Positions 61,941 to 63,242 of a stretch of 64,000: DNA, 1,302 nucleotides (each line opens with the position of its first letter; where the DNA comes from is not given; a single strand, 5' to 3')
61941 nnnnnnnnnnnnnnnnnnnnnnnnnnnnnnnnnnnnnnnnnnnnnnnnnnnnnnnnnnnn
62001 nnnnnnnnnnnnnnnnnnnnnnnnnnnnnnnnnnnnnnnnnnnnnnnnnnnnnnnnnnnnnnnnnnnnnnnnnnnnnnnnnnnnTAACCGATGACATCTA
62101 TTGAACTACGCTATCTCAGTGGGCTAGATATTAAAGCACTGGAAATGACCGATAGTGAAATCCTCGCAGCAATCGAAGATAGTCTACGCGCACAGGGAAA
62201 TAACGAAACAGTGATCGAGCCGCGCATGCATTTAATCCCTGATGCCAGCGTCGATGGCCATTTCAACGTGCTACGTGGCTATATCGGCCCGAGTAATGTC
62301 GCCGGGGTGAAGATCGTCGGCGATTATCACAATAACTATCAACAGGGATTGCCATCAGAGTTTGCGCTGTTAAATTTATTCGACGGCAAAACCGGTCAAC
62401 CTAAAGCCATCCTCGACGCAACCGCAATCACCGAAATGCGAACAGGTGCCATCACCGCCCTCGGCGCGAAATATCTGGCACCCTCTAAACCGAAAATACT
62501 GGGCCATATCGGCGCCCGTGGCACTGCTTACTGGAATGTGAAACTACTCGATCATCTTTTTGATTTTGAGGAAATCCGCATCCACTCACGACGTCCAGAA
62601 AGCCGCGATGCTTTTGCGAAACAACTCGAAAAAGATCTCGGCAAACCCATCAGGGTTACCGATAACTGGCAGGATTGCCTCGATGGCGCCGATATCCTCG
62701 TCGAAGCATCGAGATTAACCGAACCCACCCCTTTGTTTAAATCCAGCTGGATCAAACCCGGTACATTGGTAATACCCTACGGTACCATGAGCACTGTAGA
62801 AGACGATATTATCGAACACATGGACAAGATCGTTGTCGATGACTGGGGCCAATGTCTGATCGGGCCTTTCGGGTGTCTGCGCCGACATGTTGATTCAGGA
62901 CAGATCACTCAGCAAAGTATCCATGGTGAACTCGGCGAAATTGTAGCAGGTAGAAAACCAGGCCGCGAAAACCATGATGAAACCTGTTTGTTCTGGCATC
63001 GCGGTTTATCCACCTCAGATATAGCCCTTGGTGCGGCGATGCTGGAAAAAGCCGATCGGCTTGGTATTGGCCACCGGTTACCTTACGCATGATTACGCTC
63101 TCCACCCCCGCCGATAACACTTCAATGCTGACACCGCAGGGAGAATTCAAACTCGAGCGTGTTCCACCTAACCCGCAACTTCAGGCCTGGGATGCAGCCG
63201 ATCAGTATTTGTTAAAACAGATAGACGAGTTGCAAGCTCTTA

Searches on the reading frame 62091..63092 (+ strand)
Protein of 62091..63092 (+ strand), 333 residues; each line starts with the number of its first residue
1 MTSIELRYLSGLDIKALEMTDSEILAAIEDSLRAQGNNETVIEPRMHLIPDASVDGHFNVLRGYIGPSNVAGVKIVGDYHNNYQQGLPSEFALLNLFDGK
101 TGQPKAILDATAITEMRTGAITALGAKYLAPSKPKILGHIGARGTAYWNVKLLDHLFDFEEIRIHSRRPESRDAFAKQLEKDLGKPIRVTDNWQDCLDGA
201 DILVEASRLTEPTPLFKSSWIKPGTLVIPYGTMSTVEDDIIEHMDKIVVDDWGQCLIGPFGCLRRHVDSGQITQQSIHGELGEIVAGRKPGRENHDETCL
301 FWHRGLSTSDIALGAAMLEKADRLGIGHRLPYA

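Call 71: search_protein_families(library=pfam, proteins=[window:62091-63092:+], max_evalue=10)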
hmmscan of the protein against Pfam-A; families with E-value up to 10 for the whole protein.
window:62091-63092:+ (333 aa): 2 families
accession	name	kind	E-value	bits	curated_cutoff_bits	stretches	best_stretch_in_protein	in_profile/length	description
PF02423.21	OCD_Mu_crystall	-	2.5e-51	175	24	1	14-320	11-309/314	Ornithine cyclodeaminase/mu-crystallin family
PF02882.25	THF_DHG_CYH_C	-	0.16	11.7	27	1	190-235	70-112/160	Tetrahydrofolate dehydrogenase/cyclohydrolase, NAD(P)-binding domain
